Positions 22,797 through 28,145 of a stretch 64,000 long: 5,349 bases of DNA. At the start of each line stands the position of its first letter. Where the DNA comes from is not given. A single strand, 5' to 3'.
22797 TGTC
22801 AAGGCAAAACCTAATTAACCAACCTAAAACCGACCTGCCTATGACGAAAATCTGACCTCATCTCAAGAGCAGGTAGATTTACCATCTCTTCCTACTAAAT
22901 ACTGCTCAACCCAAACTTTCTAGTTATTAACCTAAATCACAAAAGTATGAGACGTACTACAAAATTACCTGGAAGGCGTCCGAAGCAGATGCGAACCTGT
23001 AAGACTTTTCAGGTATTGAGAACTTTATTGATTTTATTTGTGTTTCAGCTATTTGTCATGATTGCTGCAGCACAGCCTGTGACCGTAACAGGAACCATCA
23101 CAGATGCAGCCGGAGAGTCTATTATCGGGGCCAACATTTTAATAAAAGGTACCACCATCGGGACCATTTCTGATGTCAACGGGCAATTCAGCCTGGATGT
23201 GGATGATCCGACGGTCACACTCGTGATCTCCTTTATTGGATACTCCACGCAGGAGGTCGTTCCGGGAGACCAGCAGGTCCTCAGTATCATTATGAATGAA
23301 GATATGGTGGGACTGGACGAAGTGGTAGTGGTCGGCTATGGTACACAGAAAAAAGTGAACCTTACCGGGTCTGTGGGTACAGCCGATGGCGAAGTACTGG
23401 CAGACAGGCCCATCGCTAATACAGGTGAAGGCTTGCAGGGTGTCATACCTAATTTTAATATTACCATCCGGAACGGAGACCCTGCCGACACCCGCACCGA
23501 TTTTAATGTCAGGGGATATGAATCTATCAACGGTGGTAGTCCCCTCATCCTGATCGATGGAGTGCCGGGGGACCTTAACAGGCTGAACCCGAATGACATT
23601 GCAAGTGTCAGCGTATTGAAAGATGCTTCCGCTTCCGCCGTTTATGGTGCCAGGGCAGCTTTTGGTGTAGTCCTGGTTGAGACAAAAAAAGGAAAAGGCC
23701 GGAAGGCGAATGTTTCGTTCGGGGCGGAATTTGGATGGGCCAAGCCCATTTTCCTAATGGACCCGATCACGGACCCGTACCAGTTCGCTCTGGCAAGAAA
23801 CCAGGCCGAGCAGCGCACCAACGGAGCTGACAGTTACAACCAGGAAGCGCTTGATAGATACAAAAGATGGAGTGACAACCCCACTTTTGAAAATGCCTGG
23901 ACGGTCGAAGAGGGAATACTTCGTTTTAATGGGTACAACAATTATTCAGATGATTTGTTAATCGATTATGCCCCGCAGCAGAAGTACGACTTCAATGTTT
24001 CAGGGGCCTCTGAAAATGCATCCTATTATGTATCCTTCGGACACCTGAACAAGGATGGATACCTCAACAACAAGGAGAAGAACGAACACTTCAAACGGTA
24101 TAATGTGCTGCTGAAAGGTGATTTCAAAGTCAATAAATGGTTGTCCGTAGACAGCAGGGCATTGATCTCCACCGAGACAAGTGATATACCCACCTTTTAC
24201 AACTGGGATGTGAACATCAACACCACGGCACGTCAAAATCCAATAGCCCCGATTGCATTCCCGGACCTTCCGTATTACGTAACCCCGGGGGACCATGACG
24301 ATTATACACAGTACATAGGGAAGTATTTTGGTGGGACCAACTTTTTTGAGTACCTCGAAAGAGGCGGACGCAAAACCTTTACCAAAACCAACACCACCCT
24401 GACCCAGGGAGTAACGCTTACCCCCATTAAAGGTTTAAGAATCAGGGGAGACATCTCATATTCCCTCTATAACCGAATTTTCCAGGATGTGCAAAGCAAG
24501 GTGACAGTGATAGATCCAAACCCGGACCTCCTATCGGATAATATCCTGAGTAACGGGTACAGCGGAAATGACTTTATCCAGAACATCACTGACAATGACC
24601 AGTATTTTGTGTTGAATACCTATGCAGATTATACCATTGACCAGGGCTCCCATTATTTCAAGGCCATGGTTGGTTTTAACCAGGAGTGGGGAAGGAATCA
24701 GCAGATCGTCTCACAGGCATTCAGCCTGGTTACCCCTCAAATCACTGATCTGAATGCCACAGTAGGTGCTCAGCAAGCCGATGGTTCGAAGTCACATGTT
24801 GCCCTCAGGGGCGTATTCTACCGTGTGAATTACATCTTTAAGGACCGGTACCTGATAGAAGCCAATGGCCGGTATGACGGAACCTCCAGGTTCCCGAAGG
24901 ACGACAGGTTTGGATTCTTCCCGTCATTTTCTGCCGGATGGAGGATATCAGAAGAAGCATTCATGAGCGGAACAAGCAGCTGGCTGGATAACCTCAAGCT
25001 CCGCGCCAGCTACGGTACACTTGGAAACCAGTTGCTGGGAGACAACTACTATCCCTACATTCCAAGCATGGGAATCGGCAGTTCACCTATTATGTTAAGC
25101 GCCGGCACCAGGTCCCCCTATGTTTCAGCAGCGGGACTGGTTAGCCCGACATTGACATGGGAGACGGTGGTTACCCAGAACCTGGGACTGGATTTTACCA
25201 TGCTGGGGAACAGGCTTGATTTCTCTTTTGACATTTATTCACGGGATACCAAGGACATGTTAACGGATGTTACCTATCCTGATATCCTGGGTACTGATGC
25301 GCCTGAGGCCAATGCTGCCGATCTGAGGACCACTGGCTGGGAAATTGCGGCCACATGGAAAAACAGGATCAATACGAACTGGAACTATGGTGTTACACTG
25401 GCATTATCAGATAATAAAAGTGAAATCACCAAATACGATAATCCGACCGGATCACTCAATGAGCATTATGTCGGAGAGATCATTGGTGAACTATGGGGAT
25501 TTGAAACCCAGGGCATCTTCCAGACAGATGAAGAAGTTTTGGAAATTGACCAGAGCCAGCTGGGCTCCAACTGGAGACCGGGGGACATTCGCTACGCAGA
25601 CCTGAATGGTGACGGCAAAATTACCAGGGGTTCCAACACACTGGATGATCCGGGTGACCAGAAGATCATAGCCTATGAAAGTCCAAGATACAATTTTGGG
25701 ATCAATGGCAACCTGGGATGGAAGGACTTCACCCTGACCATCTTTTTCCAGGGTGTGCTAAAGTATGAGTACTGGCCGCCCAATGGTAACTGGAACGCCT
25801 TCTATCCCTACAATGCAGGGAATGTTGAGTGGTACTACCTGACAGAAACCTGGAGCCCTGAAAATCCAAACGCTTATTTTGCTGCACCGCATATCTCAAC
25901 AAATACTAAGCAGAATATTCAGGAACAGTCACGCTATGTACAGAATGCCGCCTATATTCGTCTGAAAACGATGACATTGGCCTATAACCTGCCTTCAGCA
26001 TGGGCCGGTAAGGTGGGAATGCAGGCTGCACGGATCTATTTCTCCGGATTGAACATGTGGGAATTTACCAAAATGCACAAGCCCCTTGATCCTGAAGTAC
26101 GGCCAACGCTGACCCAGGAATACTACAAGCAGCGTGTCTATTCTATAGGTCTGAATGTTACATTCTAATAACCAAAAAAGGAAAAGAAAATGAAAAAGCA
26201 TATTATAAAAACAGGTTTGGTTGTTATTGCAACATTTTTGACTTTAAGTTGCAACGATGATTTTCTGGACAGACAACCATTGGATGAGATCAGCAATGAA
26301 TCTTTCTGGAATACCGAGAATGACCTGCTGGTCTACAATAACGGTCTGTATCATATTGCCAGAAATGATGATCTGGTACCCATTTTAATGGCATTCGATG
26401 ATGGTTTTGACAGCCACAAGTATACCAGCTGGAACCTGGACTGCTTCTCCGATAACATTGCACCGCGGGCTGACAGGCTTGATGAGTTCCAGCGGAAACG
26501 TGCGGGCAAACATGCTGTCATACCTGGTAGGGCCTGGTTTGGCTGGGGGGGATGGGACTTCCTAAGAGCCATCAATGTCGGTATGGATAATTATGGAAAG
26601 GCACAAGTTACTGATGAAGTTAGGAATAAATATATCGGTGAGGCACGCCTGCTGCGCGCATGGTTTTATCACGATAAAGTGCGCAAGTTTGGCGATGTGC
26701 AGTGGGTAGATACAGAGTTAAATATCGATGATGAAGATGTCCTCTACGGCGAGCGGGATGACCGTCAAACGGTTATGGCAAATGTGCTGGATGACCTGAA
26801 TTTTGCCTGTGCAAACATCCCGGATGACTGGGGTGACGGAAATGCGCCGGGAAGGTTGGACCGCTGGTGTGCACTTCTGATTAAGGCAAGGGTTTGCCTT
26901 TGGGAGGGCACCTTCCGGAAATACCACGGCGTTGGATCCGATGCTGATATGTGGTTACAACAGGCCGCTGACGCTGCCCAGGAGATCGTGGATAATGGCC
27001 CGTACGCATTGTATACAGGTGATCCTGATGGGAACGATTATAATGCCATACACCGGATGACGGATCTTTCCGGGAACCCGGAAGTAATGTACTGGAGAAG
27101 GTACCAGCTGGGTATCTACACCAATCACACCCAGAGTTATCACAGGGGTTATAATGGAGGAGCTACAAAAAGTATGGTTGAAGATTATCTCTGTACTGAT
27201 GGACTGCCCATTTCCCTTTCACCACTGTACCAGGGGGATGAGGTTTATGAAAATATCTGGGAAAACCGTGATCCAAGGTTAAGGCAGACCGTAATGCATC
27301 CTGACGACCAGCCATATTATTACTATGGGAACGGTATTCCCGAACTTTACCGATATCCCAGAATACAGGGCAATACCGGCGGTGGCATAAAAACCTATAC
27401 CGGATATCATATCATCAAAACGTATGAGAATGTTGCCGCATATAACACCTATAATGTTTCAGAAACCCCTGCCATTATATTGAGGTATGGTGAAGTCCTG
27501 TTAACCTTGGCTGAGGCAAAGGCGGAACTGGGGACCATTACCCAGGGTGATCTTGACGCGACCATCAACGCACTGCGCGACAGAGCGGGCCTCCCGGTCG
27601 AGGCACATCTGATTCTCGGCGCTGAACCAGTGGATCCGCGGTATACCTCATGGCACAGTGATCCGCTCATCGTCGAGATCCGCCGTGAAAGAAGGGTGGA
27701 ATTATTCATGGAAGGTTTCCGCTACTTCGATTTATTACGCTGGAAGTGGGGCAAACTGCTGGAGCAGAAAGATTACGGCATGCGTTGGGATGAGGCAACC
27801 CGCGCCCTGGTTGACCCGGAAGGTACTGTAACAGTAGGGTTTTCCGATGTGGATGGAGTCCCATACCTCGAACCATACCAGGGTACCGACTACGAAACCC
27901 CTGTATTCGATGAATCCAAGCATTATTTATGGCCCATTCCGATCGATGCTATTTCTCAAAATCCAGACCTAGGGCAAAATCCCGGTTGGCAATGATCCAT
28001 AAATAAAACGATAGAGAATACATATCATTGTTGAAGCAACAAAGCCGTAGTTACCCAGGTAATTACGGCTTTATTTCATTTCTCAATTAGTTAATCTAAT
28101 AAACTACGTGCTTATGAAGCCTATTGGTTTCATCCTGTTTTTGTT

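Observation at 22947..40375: susC/susD locus followed by five consecutive heparinase II/III-like lyases, a PL22-like lyase and a BNR-4 protein: a PUL with no obvious known substrate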

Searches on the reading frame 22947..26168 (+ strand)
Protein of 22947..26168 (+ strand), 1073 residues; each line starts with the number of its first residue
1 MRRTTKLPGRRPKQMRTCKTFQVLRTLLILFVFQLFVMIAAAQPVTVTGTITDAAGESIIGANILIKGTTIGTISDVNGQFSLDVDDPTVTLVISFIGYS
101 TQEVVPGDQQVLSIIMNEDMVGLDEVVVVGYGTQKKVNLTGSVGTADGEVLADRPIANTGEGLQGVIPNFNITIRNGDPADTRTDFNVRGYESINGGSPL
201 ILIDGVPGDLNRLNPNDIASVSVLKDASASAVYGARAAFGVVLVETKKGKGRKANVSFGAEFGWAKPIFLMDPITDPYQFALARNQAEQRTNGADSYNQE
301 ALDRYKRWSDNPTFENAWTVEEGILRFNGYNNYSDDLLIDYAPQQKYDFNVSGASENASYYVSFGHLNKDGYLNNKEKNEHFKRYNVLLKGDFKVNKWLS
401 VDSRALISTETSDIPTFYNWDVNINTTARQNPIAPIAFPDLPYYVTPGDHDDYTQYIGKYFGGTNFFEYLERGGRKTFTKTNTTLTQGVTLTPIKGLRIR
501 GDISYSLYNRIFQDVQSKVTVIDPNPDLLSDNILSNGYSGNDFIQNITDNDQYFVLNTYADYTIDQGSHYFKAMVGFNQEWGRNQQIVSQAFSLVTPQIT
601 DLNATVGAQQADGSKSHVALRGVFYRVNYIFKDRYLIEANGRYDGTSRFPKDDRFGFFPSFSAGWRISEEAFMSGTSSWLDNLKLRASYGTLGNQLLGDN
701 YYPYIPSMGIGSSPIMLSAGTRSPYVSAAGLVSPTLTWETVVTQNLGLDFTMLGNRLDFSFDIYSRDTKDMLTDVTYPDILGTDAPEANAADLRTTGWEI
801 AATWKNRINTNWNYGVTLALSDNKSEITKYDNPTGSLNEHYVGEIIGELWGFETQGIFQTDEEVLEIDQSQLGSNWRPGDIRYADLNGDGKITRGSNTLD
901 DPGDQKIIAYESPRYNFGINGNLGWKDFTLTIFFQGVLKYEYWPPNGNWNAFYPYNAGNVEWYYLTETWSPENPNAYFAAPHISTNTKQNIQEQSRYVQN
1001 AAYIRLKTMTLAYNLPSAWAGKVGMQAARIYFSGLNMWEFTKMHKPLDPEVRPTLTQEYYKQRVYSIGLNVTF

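Call 4: search_protein_families(library=pfam, proteins=[window:22947-26168:+], max_evalue=0.01)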
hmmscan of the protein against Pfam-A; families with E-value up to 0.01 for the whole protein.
window:22947-26168:+ (1073 aa): 4 families
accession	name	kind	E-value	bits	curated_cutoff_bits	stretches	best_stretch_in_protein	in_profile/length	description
PF13715.12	CarbopepD_reg_2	-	7.4e-19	68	32.2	1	47-128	1-88/88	CarboxypepD_reg-like domain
PF07715.20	Plug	-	3.4e-16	60.1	23.9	1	136-241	2-107/107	TonB-dependent Receptor Plug Domain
PF00593.30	TonB_dep_Rec_b-barrel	-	7.5e-15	56.2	27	1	452-1029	20-428/436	TonB dependent receptor-like, beta-barrel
PF13620.12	CarboxypepD_reg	-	2.6e-10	41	32.3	1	46-113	1-78/82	Carboxypeptidase regulatory-like domain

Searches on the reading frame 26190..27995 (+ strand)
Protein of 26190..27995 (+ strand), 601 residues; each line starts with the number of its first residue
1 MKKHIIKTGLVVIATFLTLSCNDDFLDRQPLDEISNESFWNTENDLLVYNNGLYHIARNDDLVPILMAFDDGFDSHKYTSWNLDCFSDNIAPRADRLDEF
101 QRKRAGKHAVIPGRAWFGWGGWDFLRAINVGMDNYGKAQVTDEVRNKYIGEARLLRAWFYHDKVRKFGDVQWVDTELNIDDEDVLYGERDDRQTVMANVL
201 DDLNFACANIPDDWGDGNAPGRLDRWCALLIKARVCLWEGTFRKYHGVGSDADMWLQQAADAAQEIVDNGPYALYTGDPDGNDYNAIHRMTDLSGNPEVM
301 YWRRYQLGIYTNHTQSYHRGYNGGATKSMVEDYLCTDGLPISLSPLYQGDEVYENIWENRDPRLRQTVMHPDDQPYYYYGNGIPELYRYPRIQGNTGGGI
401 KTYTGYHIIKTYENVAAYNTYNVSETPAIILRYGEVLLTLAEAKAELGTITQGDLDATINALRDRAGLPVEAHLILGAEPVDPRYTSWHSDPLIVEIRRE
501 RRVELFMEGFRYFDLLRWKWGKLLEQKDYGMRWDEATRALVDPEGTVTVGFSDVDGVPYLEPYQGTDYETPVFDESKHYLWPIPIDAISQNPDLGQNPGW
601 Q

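Call 4: search_protein_families(library=pfam, proteins=[window:26190-27995:+], max_evalue=0.01)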
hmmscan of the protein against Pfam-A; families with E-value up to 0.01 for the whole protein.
window:26190-27995:+ (601 aa): 3 families
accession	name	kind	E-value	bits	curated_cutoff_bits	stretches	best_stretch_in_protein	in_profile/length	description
PF07980.17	SusD_RagB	-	6.6e-49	167.6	23.1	1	300-600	18-297/297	SusD family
PF12771.13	SusD-like_2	-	1.2e-07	31.4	27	1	139-210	81-150/415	Starch-binding associating with outer membrane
PF14322.12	SusD-like_3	-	2.2e-05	25.2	27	1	137-237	97-191/191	Starch-binding associating with outer membrane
